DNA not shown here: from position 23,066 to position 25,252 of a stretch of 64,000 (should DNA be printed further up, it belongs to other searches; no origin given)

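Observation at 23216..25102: GT4-methyltransferase fusion protein and an unusually high methyltransferase load (9 MTases plus TylF)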

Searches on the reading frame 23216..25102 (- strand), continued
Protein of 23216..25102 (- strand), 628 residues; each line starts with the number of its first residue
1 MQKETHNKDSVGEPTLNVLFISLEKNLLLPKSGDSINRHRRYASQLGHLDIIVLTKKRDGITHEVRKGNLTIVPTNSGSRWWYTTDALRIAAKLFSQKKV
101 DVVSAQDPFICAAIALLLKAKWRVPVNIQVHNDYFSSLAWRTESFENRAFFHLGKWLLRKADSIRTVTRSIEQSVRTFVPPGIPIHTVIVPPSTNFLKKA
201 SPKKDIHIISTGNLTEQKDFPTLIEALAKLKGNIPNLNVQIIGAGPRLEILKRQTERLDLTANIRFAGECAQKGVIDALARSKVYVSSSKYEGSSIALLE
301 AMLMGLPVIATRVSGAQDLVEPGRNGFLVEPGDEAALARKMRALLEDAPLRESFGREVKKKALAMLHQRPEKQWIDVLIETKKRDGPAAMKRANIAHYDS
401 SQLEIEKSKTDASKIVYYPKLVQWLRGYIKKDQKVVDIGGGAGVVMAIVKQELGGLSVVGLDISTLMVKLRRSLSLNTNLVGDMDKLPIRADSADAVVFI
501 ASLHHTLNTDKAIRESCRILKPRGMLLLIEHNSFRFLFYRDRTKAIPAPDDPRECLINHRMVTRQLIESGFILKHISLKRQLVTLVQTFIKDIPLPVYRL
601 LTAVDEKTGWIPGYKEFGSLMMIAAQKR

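Call 40: fold_search(model_id=the predicted structure, library=pdb)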
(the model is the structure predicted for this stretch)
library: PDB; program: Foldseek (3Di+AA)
matches with E <= 10: 1785; with E <= 0.001: 753
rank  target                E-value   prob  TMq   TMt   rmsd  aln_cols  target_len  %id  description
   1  3mbo_D                3.6e-19  1.00  0.47  0.76   4.7       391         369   19  Crystal Structure of the Glycosyltransferase BaBshA bound with UDP and L-malate (released 2010-09-29)
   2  3c48_A                1.0e-18  1.00  0.31  0.46  11.1       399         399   20  Structure of the retaining glycosyltransferase MshA: The first step in mycothiol biosynthesis. Organism: Corynebacteri (released 2008-03-25)
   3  3mbo_C                1.1e-18  1.00  0.46  0.73   4.9       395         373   19  Crystal Structure of the Glycosyltransferase BaBshA bound with UDP and L-malate (released 2010-09-29)
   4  3c4q_A                2.1e-18  1.00  0.49  0.75   4.3       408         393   20  Structure of the retaining glycosyltransferase MshA : The first step in mycothiol biosynthesis. Organism : Corynebacte (released 2008-04-01)
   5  3c4q_B                2.2e-18  1.00  0.48  0.73   4.7       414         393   20  Structure of the retaining glycosyltransferase MshA : The first step in mycothiol biosynthesis. Organism : Corynebacte (released 2008-04-01)
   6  3c48_B                4.0e-18  1.00  0.29  0.44  11.1       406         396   20  Structure of the retaining glycosyltransferase MshA: The first step in mycothiol biosynthesis. Organism: Corynebacteri (released 2008-03-25)
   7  3mbo_F                5.0e-18  1.00  0.47  0.76   4.5       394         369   19  Crystal Structure of the Glycosyltransferase BaBshA bound with UDP and L-malate (released 2010-09-29)
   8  6n1x                  5.6e-18  1.00  0.45  0.71   5.2       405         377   18  BshA from Staphylococcus aureus complexed with UDP and N-acetylglucosamine (released 2019-08-21)
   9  3mbo_A                8.1e-18  1.00  0.46  0.73   4.9       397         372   19  Crystal Structure of the Glycosyltransferase BaBshA bound with UDP and L-malate (released 2010-09-29)
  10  3mbo_B                1.4e-17  1.00  0.46  0.74   4.6       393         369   18  Crystal Structure of the Glycosyltransferase BaBshA bound with UDP and L-malate (released 2010-09-29)
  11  2jjm_A                1.5e-17  1.00  0.46  0.75   4.8       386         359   19  Crystal Structure of a family GT4 glycosyltransferase from Bacillus anthracis ORF BA1558. (released 2008-08-05)
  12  6eji_A                2.4e-17  1.00  0.44  0.73   4.5       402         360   19  Structure of a glycosyltransferase (released 2018-02-07)
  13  6d9t                  3.8e-17  1.00  0.45  0.70   5.2       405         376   16  BshA from Staphylococcus aureus complexed with UDP (released 2019-05-08)
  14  3mbo_E                4.7e-17  1.00  0.45  0.70   5.3       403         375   20  Crystal Structure of the Glycosyltransferase BaBshA bound with UDP and L-malate (released 2010-09-29)
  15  6kih_A                5.0e-17  1.00  0.48  0.72   4.4       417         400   18  Sucrose-phosphate synthase (tll1590) from Thermosynechococcus elongatus (released 2020-05-27)
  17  3mbo_G                7.7e-17  1.00  0.46  0.75   4.6       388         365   18  Crystal Structure of the Glycosyltransferase BaBshA bound with UDP and L-malate (released 2010-09-29)
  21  7qsg_A                2.6e-16  1.00  0.45  0.71   4.8       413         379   18  Methylmannose polysaccharide mannosyltransferase from M. hassiacum (released 2023-01-25)
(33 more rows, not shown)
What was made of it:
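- On CAZy GT4 / Pfam Glycos_transf_1 (GT-B retaining glycosyltransferases): Foldseek matches BshA 3mbo (TMt 0.76, E 4e-19), MshA, PimB' and ManT (call 40).
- Closest known: Mycobacterial methylmannose polysaccharide enzymes. Same: ManT (7qsg) is among the structural neighbours of the GT domain (rank 21, call 40).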

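Call 50: find_related_loci(query=A1, collection=genome_contigs, flank=10000)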
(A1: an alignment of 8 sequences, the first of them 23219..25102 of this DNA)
Query A1 (628 aa) in genome_contigs; peptide patterns used: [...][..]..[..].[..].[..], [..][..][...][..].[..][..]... (x = any residue, [..] = any of these).
126 stretches matched a pattern; 72 encode a relative of the query (tblastn E <= 1e-3); 72 distinct loci.
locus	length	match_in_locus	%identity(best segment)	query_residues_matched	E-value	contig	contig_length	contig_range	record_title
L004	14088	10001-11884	62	1-628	0e+0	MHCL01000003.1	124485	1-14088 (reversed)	MAG: Candidatus Chisholmbacteria bacterium RIFCSPLOWO2_01_FULL_49_14 rifcsplowo2_01_scaffold_1111, whole genome shotgun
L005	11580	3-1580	47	104-627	1e-157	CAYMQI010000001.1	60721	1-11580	MAG TPA_asm: uncultured Pseudomonadales bacterium isolate SRP050083_co2_357 genome assembly, contig: NODE_191_length_607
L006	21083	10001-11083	33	16-363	5e-49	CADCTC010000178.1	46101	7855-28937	MAG: uncultured Chloroflexi bacterium isolate AVDCRST_MAG77 genome assembly, contig: NODE33, whole genome shotgun sequen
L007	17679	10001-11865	31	15-362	5e-45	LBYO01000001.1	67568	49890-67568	MAG: Parcubacteria group bacterium GW2011_GWA1_40_21 UT90_C0001, whole genome shotgun sequence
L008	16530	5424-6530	31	18-366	1e-44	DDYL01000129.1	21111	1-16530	MAG TPA_asm: Chloroflexi bacterium UBA2235 UBA2235_contig_3064, whole genome shotgun sequence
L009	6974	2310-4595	31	18-366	2e-44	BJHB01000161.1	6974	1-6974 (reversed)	Chloroflexota bacterium LBMAG_Chloroflexi_hypo.bin2_TK10 DNA, sequence161, whole genome shotgun sequence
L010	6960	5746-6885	29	16-384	2e-44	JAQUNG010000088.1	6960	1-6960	MAG: bacterium isolate STD1_172 NODE_36523_length_6960_cov_3.280843_Sandtown_D1, whole genome shotgun sequence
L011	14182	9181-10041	34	16-323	8e-44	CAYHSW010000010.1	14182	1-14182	MAG TPA_asm: uncultured Gammaproteobacteria bacterium isolate ERP119705_co14_252 genome assembly, contig: NODE_5061_leng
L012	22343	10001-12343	30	5-360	2e-43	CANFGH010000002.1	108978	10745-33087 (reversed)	MAG: Chloroflexi bacterium isolate CH-Oct18-156 genome assembly, contig: CH-Oct18-C121, whole genome shotgun sequence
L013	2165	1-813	35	76-363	2e-44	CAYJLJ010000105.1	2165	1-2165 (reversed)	MAG TPA_asm: uncultured Gammaproteobacteria bacterium isolate ERP124720_co1_20 genome assembly, contig: NODE_58668_lengt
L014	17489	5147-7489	31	5-360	1e-43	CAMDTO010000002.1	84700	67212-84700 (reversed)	MAG: Thermoflexus hugenholtzii JAD2 isolate ZH-03apr19-133 genome assembly, contig: ZH-03apr19-C172, whole genome shotgu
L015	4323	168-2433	32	16-550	7e-43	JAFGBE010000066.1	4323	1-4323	MAG: Candidatus Auribacterota bacterium isolate Zod_Metabat.1009 k87_3966285, whole genome shotgun sequence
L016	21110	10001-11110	30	12-366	2e-41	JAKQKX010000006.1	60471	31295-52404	MAG: Candidatus Omnitrophota bacterium isolate USDV_maxbin.135_sub k141_743545, whole genome shotgun sequence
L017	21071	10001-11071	31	16-375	2e-41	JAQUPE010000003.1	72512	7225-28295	MAG: Candidatus Paceibacterota bacterium isolate STD1_217 NODE_700_length_72512_cov_5.486371_Sandtown_D1, whole genome s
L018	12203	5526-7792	27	16-550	4e-41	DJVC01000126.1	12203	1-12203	MAG TPA_asm: bacterium UBP3_UBA6266 isolate UBA6266 UBA6266_contig_35245, whole genome shotgun sequence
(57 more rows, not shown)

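Call 66: find_homologous_proteins(query=A4, max_evalue=1e-30)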
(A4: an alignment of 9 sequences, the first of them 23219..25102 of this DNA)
Query A4 (9 sequences) (628 aa, profile of the alignment): 22 proteins with E <= 1e-30 among 8000 candidates.
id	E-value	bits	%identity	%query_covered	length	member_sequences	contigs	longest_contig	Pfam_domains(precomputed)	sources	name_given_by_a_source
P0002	0.0e+0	1016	63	98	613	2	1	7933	PF13489.13,PF13579.13,PF13524.13,PF13439.13,PF08241.19,PF13692.13,PF13847.13,PF00534.27,PF13649.13,PF01209.25,PF08242.19,PF20706.4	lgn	-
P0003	0.0e+0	1011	62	98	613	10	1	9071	PF13489.13,PF13579.13,PF13524.13,PF13439.13,PF08241.19,PF13692.13,PF13847.13,PF00534.27,PF13649.13,PF01209.25,PF08242.19,PF20706.4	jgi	jgi:glycosyltransferase involved in cell wall biosynthesis/SAM-dependent methyltransferase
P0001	1.4e-293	993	100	98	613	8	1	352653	PF13489.13,PF13579.13,PF13524.13,PF13439.13,PF08241.19,PF13692.13,PF13847.13,PF00534.27,PF13649.13,PF05148.22,PF01209.25,PF08242.19,PF20706.4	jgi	-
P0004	1.5e-290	983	59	100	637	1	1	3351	PF13489.13,PF13524.13,PF13439.13,PF08241.19,PF13692.13,PF13847.13,PF00534.27,PF13649.13,PF05148.22,PF01209.25,PF08242.19,PF20706.4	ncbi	-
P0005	3.4e-286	969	51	100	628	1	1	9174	PF13579.13,PF13524.13,PF13439.13,PF08241.19,PF13692.13,PF13847.13,PF00534.27,PF13649.13,PF05148.22,PF01209.25,PF08242.19,PF20706.4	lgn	-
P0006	1.6e-273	927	48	97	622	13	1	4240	PF13489.13,PF13579.13,PF13439.13,PF08241.19,PF13692.13,PF13847.13,PF00534.27,PF13649.13,PF00891.25,PF01209.25,PF08242.19,PF20706.4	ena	-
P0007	4.4e-244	830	38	99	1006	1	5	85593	PF13489.13,PF13579.13,PF13524.13,PF13439.13,PF08241.19,PF13692.13,PF13847.13,PF00534.27,PF13649.13,PF05148.22,PF01209.25,PF08242.19,PF20706.4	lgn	-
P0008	3.8e-102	361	38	57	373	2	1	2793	PF00534.27,PF20706.4,PF13692.13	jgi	jgi:glycosyltransferase involved in cell wall biosynthesis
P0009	5.2e-69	252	31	55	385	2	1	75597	PF00534.27,PF13579.13,PF13524.13,PF13439.13,PF20706.4,PF13692.13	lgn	-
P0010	8.0e-68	248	30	55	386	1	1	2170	PF00534.27,PF13579.13,PF13524.13,PF13439.13,PF20706.4,PF13692.13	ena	-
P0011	3.7e-64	236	30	53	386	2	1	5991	PF00534.27,PF13579.13,PF13524.13,PF13439.13,PF20706.4,PF13692.13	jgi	-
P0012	7.8e-63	231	31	54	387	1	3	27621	PF00534.27,PF13579.13,PF13524.13,PF13439.13,PF20706.4,PF13692.13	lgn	-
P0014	1.1e-61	227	26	43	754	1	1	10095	PF00534.27,PF13477.13,PF13579.13,PF13524.13,PF13439.13,PF20706.4,PF13692.13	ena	-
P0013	3.4e-54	203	32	56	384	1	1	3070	PF00534.27,PF13579.13,PF13524.13,PF13439.13,PF20706.4,PF13692.13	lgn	-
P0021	2.0e-39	154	30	43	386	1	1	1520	PF00534.27,PF13579.13,PF13524.13,PF13439.13,PF20706.4,PF13692.13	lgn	-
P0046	1.9e-37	147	33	19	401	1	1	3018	PF00534.27,PF13477.13,PF13579.13,PF13524.13,PF13439.13,PF20706.4,PF13692.13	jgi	-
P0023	5.5e-36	142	27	44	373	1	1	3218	PF00534.27,PF13477.13,PF13579.13,PF13524.13,PF13439.13,PF13692.13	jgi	jgi:glycosyltransferase involved in cell wall biosynthesis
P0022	6.4e-36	142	31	40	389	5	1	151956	PF00534.27,PF13579.13,PF13524.13,PF13439.13,PF20706.4,PF13692.13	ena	-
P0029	2.5e-34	137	26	55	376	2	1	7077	PF00534.27,PF13579.13,PF13524.13,PF13439.13,PF20706.4,PF13692.13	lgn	-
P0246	1.2e-32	131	25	29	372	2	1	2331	PF00534.27,PF13477.13,PF13579.13,PF13524.13,PF13439.13,PF20706.4,PF13692.13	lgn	-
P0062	3.4e-32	130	33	26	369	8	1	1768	PF00534.27,PF13477.13,PF13579.13,PF13524.13,PF13439.13,PF20706.4,PF13692.13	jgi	jgi:N-acetyl-alpha-D-glucosaminyl L-malate synthase BshA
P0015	3.9e-32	130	35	33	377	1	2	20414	PF00534.27,PF13579.13,PF13524.13,PF13439.13,PF20706.4,PF13692.13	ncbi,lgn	-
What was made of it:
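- Tried and rejected: The profile search with A4 found no new fusions (call 66).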

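Call 75: search_protein_families(library=ncbifam, proteins=[window:23216-25102:-], max_evalue=0.001)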
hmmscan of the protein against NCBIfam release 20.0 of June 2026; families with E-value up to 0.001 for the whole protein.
window:23216-25102:- (628 aa): 55 families (the best 25 are shown)
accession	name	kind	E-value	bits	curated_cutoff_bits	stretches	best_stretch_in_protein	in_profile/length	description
NF041876.1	EPS_EpsE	equivalog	4.2e-29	102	400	1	198-369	207-383/389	exopolysaccharide biosynthesis GT4 family glycosyltransferase EpsE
TIGR03088.1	stp2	hypoth_equivalog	5.3e-26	91.5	409.05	1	200-361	189-352/374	TIGR03088 family PEP-CTERM/XrtA system glycosyltransferase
NF047880.1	glyco_SdgA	exception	5.5e-23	81.3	800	1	161-374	269-483/488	serine-aspartate repeat adhesin O-glycosyltransferase SdgA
NF038229.1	Glyco4_Geo_Pelo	equivalog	4.5e-22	78.5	400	1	95-374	51-328/338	GPMC system family 4 glycosyltransferase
TIGR03999.1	thiol_BshA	equivalog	4.7e-21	75.1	273.7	1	202-366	196-357/375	N-acetyl-alpha-D-glucosaminyl L-malate synthase BshA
TIGR04348.1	TIGR04348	equivalog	4.9e-19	68.5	300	1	179-378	110-308/310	selenoneine biosynthesis selenosugar synthase SenB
NF007396.0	PRK09922.1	equivalog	2.8e-17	62.6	385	1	135-347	112-326/361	lipopolysaccharide 1,6-galactosyltransferase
TIGR04005.1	wcaL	equivalog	4.2e-17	62.1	537.6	1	201-344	218-367/406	colanic acid biosynthesis glycosyltransferase WcaL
NF050063.1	ProtGlycPglJ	equivalog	1.2e-16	61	500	1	204-365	193-350/363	N-acetylgalactosamine-N,N'-diacetylbacillosaminyl-diphospho-undecaprenol 4-alpha-N-acetylgalactosaminyltransferase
TIGR04063.1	stp3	hypoth_equivalog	1.6e-16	60.2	442.05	1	92-353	85-366/397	TIGR04063 family PEP-CTERM/XrtA system glycosyltransferase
NF050056.1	ProtGlycPglH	equivalog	3.6e-16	59.2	600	1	194-380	168-352/354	GalNAc-alpha-(1->4)-GalNAc-alpha-(1->3)-diNAcBac-PP-undecaprenol alpha-1,4-N-acetyl-D-galactosaminyltransferase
NF047684.1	TeichurnBiosyTuaC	equivalog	6.6e-14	51.6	550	1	200-361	214-368/391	teichuronic acid biosynthesis protein TuaC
NF047881.1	glyco_SdgB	exception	9.1e-14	51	800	1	200-374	316-489/496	serine-aspartate repeat adhesin O-glycosyltransferase SdgB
TIGR02149.1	glgA_Coryne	subfamily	7.9e-13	48.3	302.4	1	206-365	205-373/391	glycogen synthase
NF045667.1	MTase_DVU1556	equivalog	2e-12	47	155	1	429-528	20-119/213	DVU_1556 family methyltransferase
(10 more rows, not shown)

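Call 79: fold_search(model_id=the predicted structure, library=viral)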
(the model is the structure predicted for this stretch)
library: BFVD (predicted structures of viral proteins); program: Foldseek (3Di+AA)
matches with E <= 10: 1267; with E <= 0.001: 272
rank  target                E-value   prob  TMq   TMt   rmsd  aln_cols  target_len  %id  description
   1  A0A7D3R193            2.6e-18  1.00  0.48  0.36   8.7       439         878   18  Glycosyl transferase family 1 [Fadolivirus FV1/VV64]
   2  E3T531                2.9e-17  1.00  0.39  0.45  20.8       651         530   12  Putative methyltransferase [Cafeteria roenbergensis virus (strain BV-PW1)]
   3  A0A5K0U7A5            6.1e-16  1.00  0.48  0.58   5.1       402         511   17  Glycosyltransferase family group 1 protein [Yasminevirus sp. GU-2018]
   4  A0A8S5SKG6            7.9e-16  1.00  0.40  0.48  20.7       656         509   14  Glycosyl transferase family 1 domain-containing protein [Myoviridae sp. ctQVY25]
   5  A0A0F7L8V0            1.8e-14  1.00  0.41  0.62   6.8       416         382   17  Glycosyl transferase [uncultured marine virus]
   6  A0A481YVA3            5.8e-14  1.00  0.43  0.70   4.5       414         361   18  Glycosyl transferase [Marseillevirus LCMAC103]
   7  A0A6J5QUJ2            1.7e-12  1.00  0.37  0.35  19.5       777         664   11  Glycosyl transferase, family 1 [uncultured Caudovirales phage]
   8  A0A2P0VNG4            2.2e-12  1.00  0.26  0.45  24.0       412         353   14  Glycosyltransferase family 1 protein [Tetraselmis virus 1]
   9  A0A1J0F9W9            3.4e-12  1.00  0.43  0.62   5.7       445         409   13  (no name in the UniProt tables at hand)
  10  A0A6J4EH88            5.2e-12  1.00  0.39  0.60   6.2       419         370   11  (no name in the UniProt tables at hand)
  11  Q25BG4                1.2e-11  1.00  0.39  0.70   5.7       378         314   15  Putative glycosyltransferase ORF31 [His1 virus (isolate Australia/Victoria)]
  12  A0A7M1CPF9            1.3e-11  1.00  0.39  0.59  14.2       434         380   14  (no name in the UniProt tables at hand)
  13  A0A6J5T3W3            2.9e-11  1.00  0.33  0.20  27.4       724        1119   13  Glyco_tranf_GTA_type domain containing protein [uncultured Caudovirales phage]
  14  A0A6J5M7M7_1          3.6e-11  1.00  0.38  0.32  27.0       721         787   11  Methyltransferase FkbM [uncultured Caudovirales phage]
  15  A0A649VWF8            4.2e-11  1.00  0.41  0.51  12.6       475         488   13  Glycosyltransferase [Arthrobacter phage BeatusComedenti]
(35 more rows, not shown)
